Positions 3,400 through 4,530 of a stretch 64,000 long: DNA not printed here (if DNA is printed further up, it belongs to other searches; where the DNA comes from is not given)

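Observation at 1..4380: Low-GC island carrying a four-gene TIR operon that matches no known defence system architecture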

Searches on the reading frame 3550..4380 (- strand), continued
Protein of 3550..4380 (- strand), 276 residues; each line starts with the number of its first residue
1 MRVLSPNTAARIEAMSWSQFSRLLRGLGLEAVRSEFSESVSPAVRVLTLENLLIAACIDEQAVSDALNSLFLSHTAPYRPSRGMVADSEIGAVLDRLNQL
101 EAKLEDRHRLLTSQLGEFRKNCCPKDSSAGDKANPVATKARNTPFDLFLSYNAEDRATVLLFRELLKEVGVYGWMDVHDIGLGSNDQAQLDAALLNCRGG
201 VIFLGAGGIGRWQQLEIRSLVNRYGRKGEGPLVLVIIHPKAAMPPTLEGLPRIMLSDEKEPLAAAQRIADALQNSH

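Call 50: search_protein_families(library=pfam, proteins=[L010:170-1975:+, L011:7706-9361:+, L013:6829-8700:+, L014:7132-8655:+, L016:6877-9225:+, L009:7365-8486:+, L008:7268-8134:+, L010:2022-2720:+, L009:8574-9239:+, L016:4326-5615:+], max_evalue=0.01)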
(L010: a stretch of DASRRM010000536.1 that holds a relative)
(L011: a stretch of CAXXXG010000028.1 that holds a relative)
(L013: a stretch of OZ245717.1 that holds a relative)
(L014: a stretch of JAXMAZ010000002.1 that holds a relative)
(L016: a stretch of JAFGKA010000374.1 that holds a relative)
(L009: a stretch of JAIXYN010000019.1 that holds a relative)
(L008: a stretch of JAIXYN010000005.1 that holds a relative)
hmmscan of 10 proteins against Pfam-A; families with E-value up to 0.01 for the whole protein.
L010:170-1975:+ (602 aa): 7 families
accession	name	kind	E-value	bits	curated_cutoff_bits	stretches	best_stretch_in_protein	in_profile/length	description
PF12147.14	Methyltransf_20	-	1.2e-126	422.5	21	1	281-586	1-308/309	Putative methyltransferase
PF12146.15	Hydrolase_4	-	1.9e-67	227.5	27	1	38-273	3-239/239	Serine aminopeptidase, S33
PF00561.26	Abhydrolase_1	-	1.8e-13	51.1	25.8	1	43-272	4-244/245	alpha/beta hydrolase fold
PF12697.13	Abhydrolase_6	-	1.8e-09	39.1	26.3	1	55-262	17-200/217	Alpha/beta hydrolase family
PF13847.12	Methyltransf_31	-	2.7e-06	27.6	27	1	416-525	6-110/145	Methyltransferase domain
PF13649.12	Methyltransf_25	-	1.9e-05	25.7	27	1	418-520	2-97/97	Methyltransferase domain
PF08242.18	Methyltransf_12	-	0.0032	18.6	30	1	418-522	1-98/98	Methyltransferase domain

L011:7706-9361:+ (552 aa): 2 families
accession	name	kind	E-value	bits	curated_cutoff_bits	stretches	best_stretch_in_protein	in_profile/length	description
PF00149.33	Metallophos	-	4.4e-12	47.3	21.5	1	11-254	4-190/191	Calcineurin-like phosphoesterase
PF12850.12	Metallophos_2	-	1.6e-06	28.6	27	0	239-284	103-143/154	Calcineurin-like phosphoesterase superfamily domain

L013:6829-8700:+ (624 aa): 0 families

L014:7132-8655:+ (508 aa): 0 families

L016:6877-9225:+ (783 aa): 0 families

L009:7365-8486:+ (374 aa): 3 families
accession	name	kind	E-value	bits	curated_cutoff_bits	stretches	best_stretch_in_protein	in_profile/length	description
PF13365.12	Trypsin_2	-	9.6e-23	81.9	27.6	1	191-337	1-144/144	Trypsin-like peptidase domain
PF00089.32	Trypsin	-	1.5e-05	25.3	20.6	1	189-347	25-204/220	Trypsin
PF02122.21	Peptidase_S39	-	0.0015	18.6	21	0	308-341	134-166/203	Peptidase S39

L008:7268-8134:+ (289 aa): 0 families

L010:2022-2720:+ (233 aa): 0 families

L009:8574-9239:+ (222 aa): 0 families

L016:4326-5615:+ (430 aa): 0 families

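Call 69: search_solved_structures(query=window:3550-4380:-, max_evalue=1, show_alignments=2)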
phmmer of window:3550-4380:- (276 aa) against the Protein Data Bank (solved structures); distinct sequences matched with E-value up to 1: 7.
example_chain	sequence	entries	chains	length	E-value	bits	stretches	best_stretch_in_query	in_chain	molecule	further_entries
7uwg_A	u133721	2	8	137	5.2e-06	29.4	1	142-225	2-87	Molecular chaperone Tir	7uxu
8g83_A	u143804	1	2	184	1.5e-05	27.9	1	143-238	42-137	NAD(+) hydrolase AbTIR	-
7uxr_A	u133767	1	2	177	0.00025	23.9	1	143-233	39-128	TIR domain protein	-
3h16_A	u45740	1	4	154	0.0079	19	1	129-222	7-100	TIR protein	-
4lzp_B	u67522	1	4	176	0.011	18.5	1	125-217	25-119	Putative uncharacterized protein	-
4c7m_A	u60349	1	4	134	0.39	13.4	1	146-218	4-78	Toll/interleukin-1 receptor domain-containing protein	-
4lqc_A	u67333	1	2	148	0.54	13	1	144-218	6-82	TcpB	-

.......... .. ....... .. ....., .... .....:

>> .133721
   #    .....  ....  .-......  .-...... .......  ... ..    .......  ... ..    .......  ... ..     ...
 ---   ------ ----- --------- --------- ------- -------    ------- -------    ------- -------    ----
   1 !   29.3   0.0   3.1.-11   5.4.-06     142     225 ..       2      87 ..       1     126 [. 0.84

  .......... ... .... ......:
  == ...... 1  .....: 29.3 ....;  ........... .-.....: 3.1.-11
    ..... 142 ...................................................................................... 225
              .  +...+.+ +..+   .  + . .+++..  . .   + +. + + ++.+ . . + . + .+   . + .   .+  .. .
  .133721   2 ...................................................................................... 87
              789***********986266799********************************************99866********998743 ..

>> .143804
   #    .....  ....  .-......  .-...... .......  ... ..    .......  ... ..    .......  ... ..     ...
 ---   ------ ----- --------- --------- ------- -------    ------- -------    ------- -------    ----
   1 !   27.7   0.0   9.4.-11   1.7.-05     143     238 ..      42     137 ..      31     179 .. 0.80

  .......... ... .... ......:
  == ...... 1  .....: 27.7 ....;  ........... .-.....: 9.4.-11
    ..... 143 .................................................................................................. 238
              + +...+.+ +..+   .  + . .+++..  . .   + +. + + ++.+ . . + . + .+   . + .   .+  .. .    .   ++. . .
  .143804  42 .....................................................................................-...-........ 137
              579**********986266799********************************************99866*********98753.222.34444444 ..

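Call 76: predict_structure(alignment_id=A5)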
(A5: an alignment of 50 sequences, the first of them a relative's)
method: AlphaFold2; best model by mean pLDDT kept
length: 1097 residues; sequences in the alignment: 50
mean_pLDDT: 87.5   pTM: 0.93
mean pLDDT of the five models: 87.5, 86.4, 85.9, 85.2, 84.9
residues with pLDDT >= 90: 723; 70-90: 246; 50-70: 103; < 50: 25
segments of 3 or more residues with pLDDT < 50: 1-5, 482-496, 1093-1097
pLDDT, mean of each block of 10 residues (from residue 1): 54 94 89 72 93 93 84 91 95 91 90 96 91 95 93 97 92 97 97 94 95 98 96 98 97 97 92 93 82 78 94 94 94 92 92 91 73 89 82 83 94 85 69 91 91 93 89 85 45 48 74 91 95 94 93 95 83 72 94 95 85 64 87 96 84 86 92 81 56 81 93 97 94 64 72 93 97 95 96 87 91 97 89 70 90 97 96 93 94 97 96 95 90 69 90 92 71 87 70 96 90 86 90 91 91 92 97 94 86 43
secondary structure, 60 per line:
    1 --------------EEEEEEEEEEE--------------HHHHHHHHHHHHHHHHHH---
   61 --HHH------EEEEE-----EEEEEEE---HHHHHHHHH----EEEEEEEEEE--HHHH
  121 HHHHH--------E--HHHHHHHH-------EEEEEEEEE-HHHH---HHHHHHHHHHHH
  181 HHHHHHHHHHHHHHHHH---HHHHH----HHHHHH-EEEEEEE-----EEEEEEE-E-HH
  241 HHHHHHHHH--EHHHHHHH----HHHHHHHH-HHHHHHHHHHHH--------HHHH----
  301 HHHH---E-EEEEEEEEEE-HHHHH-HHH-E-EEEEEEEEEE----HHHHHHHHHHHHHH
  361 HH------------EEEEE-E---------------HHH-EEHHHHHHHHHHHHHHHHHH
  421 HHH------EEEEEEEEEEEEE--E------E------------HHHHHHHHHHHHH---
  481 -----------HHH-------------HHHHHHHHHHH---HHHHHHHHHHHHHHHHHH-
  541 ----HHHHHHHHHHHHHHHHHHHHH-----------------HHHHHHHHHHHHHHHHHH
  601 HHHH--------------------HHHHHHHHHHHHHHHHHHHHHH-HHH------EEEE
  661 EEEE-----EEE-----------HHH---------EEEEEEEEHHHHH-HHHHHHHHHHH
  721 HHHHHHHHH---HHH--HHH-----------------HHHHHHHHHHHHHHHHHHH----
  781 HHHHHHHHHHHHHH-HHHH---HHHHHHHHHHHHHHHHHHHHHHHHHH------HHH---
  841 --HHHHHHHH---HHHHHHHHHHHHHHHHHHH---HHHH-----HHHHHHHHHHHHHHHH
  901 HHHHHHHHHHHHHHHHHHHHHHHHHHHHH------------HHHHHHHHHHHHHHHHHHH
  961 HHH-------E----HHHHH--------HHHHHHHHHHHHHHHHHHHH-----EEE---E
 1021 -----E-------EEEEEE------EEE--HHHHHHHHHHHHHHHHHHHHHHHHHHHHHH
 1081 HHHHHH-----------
elements in order (helices of 4 or more, strands of 3 or more residues): E15-25 H40-57 E72-76 E82-88 H92-100 E105-114 H117-125 H137-144 E152-160 H162-165 H169-197 H201-205 H210-215 E217-223 E229-235 H239-249 H253-259 H264-271 H273-284 H293-296 H301-304 E310-319 H321-325 E333-342 H347-362 E375-379 H403-423 E430-442 H465-477 H508-518 H522-539 H545-565 H583-604 H625-646 E657-664 E670-672 E696-703 H704-708 H710-729 H758-776 H781-794 H796-799 H803-828 H843-850 H854-872 H876-879 H885-929 H942-963 H976-980 H989-1008 E1014-1016 E1034-1039 E1046-1048 H1051-1086

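Call 78: fold_search(model_id=the predicted structure, library=pdb)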
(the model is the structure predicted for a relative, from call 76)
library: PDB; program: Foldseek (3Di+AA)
matches with E <= 10: 272; with E <= 0.001: 0
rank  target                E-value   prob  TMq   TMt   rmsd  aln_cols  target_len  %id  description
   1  4m09_E                1.1e-02  1.00  0.13  0.48   8.0       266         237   14  Crystal Structure of Mutant Chlorite Dismutase from Candidatus Nitrospira defluvii W146Y R173Q (released 2014-01-15)
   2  8zxk_C                1.6e-01  0.08  0.08  0.12  29.1       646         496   11  Cryo-EM structure of trimethylamine transporter TmaT binding with TMA (released 2024-11-06)
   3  4ain_A                1.6e-01  0.08  0.07  0.11  26.3       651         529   11  Crystal structure of BetP with asymmetric protomers. (released 2012-06-06)
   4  2pgc_A                2.5e-01  0.82  0.12  0.50  10.0       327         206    7  Crystal structure of a a marine metagenome protein (jcvi_pep_1096685590403) from uncultured marine organism at 2.53 A  (released 2007-04-24)
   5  9b46                  3.5e-01  0.04  0.07  0.09  37.4      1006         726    9  Mycolicibacterium smegmatis MmpL5 structure (released 2024-10-02)
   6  2pgc_C                4.2e-01  0.72  0.12  0.51   9.8       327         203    8  Crystal structure of a a marine metagenome protein (jcvi_pep_1096685590403) from uncultured marine organism at 2.53 A  (released 2007-04-24)
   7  7fc9                  6.3e-01  0.08  0.07  0.12  24.6       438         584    8  Crystal structure of CmABCB1 in lipidic mesophase revealed by LCP-SFX (released 2022-02-02)
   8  5lzr_A                7.2e-01  0.08  0.11  0.15  22.1       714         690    9  Crystal structure of Thermotoga maritima sodium pumping membrane integral pyrophosphatase in complex with tungstate an (released 2016-12-14)
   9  8ybq_A                8.5e-01  0.03  0.06  0.11  28.9       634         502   10  Choline transporter BetT - CHT bound (released 2024-09-04)
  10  9mhr_A                9.2e-01  0.57  0.12  0.51  11.5       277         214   10  G169L variant of Coproheme Decarboxylase from Streptomyces Coelicolor in complex with Monovinyl, Monopropionate Deuter (released 2025-10-22)
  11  9mhr_C                9.2e-01  0.54  0.12  0.50  11.5       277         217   10  G169L variant of Coproheme Decarboxylase from Streptomyces Coelicolor in complex with Monovinyl, Monopropionate Deuter (released 2025-10-22)
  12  9g71_A                1.0e+00  0.04  0.05  0.11  34.6       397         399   11  Cryo-EM structure of TTYH2 in complex with lipids in GDN (released 2025-05-21)
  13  4nle_A                1.1e+00  0.05  0.08  0.14  28.9       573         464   12  Crystal structure of apo Adenylosuccinate Lyase from Mycobacterium smegmatis (released 2014-03-05)
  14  7a26_EEE              1.2e+00  0.06  0.06  0.15  25.8       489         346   11  Structure of soluble SmhA crystal form 1 of the tripartite alpha-pore forming toxin, Smh, from Serratia marcescens. (released 2021-03-31)
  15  7a26_HHH              1.2e+00  0.05  0.06  0.15  26.2       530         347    9  Structure of soluble SmhA crystal form 1 of the tripartite alpha-pore forming toxin, Smh, from Serratia marcescens. (released 2021-03-31)
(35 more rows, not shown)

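Call 83: find_related_loci(query=A6, collection=metagenome_contigs, flank=8000)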
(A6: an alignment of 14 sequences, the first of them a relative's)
Query A6 (1097 aa) in metagenome_contigs; peptide patterns used: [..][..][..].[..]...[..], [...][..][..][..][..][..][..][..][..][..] (x = any residue, [..] = any of these).
174 stretches matched a pattern; 15 encode a relative of the query (tblastn E <= 1e-3); 15 distinct loci.
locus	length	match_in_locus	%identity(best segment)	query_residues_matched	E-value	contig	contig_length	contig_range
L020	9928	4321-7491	30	7-1095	3e-121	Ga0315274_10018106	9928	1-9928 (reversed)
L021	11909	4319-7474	29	1-1087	5e-120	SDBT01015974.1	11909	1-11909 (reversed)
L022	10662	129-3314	29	7-1088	1e-116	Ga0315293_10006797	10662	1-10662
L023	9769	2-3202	29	9-1084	1e-114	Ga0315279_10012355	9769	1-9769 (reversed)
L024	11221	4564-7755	28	15-1087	3e-113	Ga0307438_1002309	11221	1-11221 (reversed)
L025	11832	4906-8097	28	15-1087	4e-113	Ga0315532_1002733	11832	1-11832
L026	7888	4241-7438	28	13-1087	1e-108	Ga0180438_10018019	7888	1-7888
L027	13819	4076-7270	28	1-1087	8e-104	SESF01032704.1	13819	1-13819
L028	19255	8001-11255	30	13-1091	1e-123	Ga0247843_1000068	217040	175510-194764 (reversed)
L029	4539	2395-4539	31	13-715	1e-88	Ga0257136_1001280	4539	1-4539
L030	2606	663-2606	29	13-640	2e-78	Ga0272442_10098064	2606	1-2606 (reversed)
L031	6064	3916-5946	27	68-712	8e-71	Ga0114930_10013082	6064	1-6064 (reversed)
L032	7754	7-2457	28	236-1087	6e-66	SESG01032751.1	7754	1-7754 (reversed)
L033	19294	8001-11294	29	7-1091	7e-101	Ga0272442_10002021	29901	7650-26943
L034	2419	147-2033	26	456-1080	1e-37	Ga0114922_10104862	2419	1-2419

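Call 84: find_related_loci(query=A6, collection=viral_contigs, flank=8000)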
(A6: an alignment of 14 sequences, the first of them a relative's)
Query A6 (1097 aa) in viral_contigs; peptide patterns used: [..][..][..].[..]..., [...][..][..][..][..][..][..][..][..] (x = any residue, [..] = any of these).
88 stretches matched a pattern, but none encodes a relative of the query by tblastn (E <= 1e-3).

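Call 86: search_protein_families(library=pfam, proteins=[L020:2130-3722:+, L021:1172-3565:+, L024:1890-3221:+, L026:2825-3664:+, L026:1599-2825:+, L027:882-2792:+, L027:2971-3612:+, L028:6112-7197:+, L029:323-1681:+, L031:1723-3069:+], max_evalue=0.01)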
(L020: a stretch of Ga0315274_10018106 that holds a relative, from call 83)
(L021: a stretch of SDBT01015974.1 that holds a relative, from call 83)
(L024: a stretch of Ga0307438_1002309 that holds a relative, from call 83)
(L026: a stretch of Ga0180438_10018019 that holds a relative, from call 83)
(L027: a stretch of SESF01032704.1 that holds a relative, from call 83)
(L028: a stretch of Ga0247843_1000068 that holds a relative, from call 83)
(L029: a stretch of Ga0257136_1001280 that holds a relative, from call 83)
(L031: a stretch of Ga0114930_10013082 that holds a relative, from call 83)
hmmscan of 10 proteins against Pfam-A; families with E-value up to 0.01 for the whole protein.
L020:2130-3722:+ (531 aa): 1 family
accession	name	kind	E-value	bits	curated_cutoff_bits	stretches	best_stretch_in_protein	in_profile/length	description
PF24391.1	HD-CE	-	1e-10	42.2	27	1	45-214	5-223/263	HD-CE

L021:1172-3565:+ (798 aa): 0 families

L024:1890-3221:+ (444 aa): 8 families
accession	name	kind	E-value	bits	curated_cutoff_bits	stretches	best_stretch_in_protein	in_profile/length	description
PF07693.20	KAP_NTPase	-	2.1e-35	122.9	20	1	47-326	1-284/293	KAP family P-loop domain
PF24883.2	NPHP3_N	-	4.2e-05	24.2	24.8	1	69-187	26-136/164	Nephrocystin 3, N-terminal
PF01637.24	ATPase_2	-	4.2e-05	23.9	33.2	1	65-229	20-140/225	ATPase domain predominantly from Archaea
PF00004.35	AAA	-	0.00022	22.1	21.2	0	70-217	3-85/131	ATPase family associated with various cellular activities (AAA)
PF25199.1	nSTAND_NTPase5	-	0.00068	19.9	34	0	51-90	26-66/145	Novel STAND NTPase 5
PF00005.33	ABC_tran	-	0.00077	20.5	25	1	66-92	12-38/137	ABC transporter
PF13245.12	AAA_19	-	0.003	18.2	25.1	1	67-223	13-113/134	AAA domain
PF13401.12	AAA_22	-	0.0057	17.4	27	0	70-237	10-120/130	AAA domain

L026:2825-3664:+ (280 aa): 1 family
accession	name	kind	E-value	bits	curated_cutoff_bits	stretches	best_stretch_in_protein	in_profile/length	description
PF08771.16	FRB_dom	-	0.0065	17.1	24.7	0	68-123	31-86/99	FKBP12-rapamycin binding domain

L026:1599-2825:+ (409 aa): 6 families
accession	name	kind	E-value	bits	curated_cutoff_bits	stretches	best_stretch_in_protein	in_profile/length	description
PF07693.20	KAP_NTPase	-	4.4e-34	118.5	20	1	22-304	3-289/293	KAP family P-loop domain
PF13191.12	AAA_16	-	1.3e-05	26.2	32.6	1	27-191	12-144/167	AAA ATPase domain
PF00004.35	AAA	-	0.00044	21.1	21.2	0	180-216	58-107/131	ATPase family associated with various cellular activities (AAA)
PF24883.2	NPHP3_N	-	0.0036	18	24.8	0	41-66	25-50/164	Nephrocystin 3, N-terminal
PF13401.12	AAA_22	-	0.0048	17.7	27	0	43-136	10-65/130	AAA domain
PF00931.28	NB-ARC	-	0.0092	15.7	23.5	0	26-95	7-74/248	NB-ARC domain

L027:882-2792:+ (637 aa): 10 families
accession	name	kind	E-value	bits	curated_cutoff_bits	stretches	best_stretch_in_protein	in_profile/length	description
PF07021.18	MetW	-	3.2e-54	184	21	1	407-612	1-193/193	Methionine biosynthesis protein MetW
PF00561.26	Abhydrolase_1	-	9.8e-23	81.5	25.8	1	57-363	1-242/245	alpha/beta hydrolase fold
PF08241.18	Methyltransf_11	-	5.8e-08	33.7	21.2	1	424-521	1-86/95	Methyltransferase domain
PF13489.12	Methyltransf_23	-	1.9e-07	31.4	27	1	413-580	16-158/164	Methyltransferase domain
PF13847.12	Methyltransf_31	-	6.5e-07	29.6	27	1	420-523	4-102/145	Methyltransferase domain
PF08242.18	Methyltransf_12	-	9.4e-07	29.9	30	1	424-520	1-90/98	Methyltransferase domain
PF13649.12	Methyltransf_25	-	8.9e-06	26.7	27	1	423-521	1-92/97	Methyltransferase domain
PF12146.15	Hydrolase_4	-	0.00024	20.9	27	1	154-192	77-115/239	Serine aminopeptidase, S33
PF00756.26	Esterase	-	0.0015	18.8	22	1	151-187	112-149/251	Putative esterase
PF12697.13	Abhydrolase_6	-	0.0041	18.3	26.3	0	97-332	25-182/217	Alpha/beta hydrolase family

L027:2971-3612:+ (214 aa): 0 families

L028:6112-7197:+ (362 aa): 0 families

L029:323-1681:+ (453 aa): 1 family
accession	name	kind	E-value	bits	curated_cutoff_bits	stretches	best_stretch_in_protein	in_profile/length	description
PF00211.25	Guanylate_cyc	-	0.0086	16.1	21.9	0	7-167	6-157/183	Adenylate and Guanylate cyclase catalytic domain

L031:1723-3069:+ (449 aa): 0 families

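Call 89: fold_search(model_id=the predicted structure, library=viral)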
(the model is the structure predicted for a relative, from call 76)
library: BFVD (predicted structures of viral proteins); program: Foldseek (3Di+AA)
matches with E <= 10: 195; with E <= 0.001: 0
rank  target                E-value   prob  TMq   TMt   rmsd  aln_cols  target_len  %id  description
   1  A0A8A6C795            1.4e-01  0.13  0.08  0.14  22.5       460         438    7  (no name in the UniProt tables at hand)
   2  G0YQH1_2              1.8e-01  0.05  0.07  0.06  29.3       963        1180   11  Virion encapsidated RNAP [Erwinia phage vB_EamP-S6]
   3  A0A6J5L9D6            3.0e-01  0.16  0.08  0.18  15.8       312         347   10  Uncharacterized protein [uncultured Caudovirales phage]
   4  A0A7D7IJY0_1          3.8e-01  0.03  0.07  0.07  40.8      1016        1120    9  RNA-directed RNA polymerase L [Lepidopteran phenui-related virus OKIAV271]
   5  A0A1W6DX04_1          5.8e-01  0.03  0.06  0.07  27.6       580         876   12  Tail tape-measure protein [Sphingobium phage Lacusarx]
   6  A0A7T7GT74            6.0e-01  0.09  0.08  0.13  27.6       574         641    9  (no name in the UniProt tables at hand)
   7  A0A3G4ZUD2            6.6e-01  0.07  0.07  0.09  21.6       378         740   10  chitin synthase [Edafosvirus sp.]
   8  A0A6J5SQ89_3          6.6e-01  0.02  0.07  0.06  35.8       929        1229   11  Large polyvalent protein associated domain-containing protein [uncultured Caudovirales phage]
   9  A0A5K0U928            7.8e-01  0.06  0.07  0.14  24.2       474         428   10  Uncharacterized protein [Yasminevirus sp. GU-2018]
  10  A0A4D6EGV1            7.8e-01  0.04  0.08  0.12  27.9       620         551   10  Protein kinase domain-containing protein [Pandoravirus celtis]
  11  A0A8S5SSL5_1          8.1e-01  0.04  0.07  0.08  23.6       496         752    8  Minor tail protein [Siphoviridae sp. ctv838]
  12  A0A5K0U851            8.5e-01  0.04  0.09  0.11  33.7       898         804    8  Uncharacterized protein [Yasminevirus sp. GU-2018]
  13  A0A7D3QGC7            9.2e-01  0.05  0.08  0.12  23.9       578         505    9  (no name in the UniProt tables at hand)
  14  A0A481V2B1            1.0e+00  0.03  0.07  0.09  35.6       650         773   11  (no name in the UniProt tables at hand)
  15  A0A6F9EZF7            1.1e+00  0.04  0.08  0.09  26.3       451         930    9  EO2-3 (Fragment) [Swordtail adomavirus 2]
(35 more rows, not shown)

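Call 102: search_protein_families(library=padloc, alignment_id=A9, max_evalue=0.00001)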
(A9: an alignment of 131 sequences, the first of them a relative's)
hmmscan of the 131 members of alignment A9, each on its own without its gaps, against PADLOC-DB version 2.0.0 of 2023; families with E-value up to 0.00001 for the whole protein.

A. member 1, L008:353-1348:- (332 aa): 0 families

B. families by the number of members that match (of 131 scanned): 49 families (the first 25 are shown)
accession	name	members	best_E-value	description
PDLC03804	RTasNitrilase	2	7.5e-30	DRT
PDLC03780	RT_UG5-nitrilase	2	1.2e-18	DRT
PDLC04140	mad8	2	1.2e-16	mads_8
PDLC03745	Drt1a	2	5.6e-13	DRT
PDLC02289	AbiEii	1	8.4e-97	AbiEii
PDLC01995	RtcR_PspF2--CARF_AAA_HTH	1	1.2e-83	-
PDLC02226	AbiEi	1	2.7e-68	AbiEi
PDLC02374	dGTPase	1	7.6e-62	-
PDLC01994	RtcR_PspF1--CARF_AAA_HTH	1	1e-51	-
PDLC01993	RtcR--CARF_AAA_HTH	1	3.1e-44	-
PDLC02233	AbiEi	1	2.7e-39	AbiEi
PDLC02315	AbiEii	1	2.2e-38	AbiEii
PDLC02292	AbiEii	1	3.3e-34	AbiEii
PDLC04425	PDC-M11B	1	7.6e-33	-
PDLC04424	PDC-M11B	1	1.3e-32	-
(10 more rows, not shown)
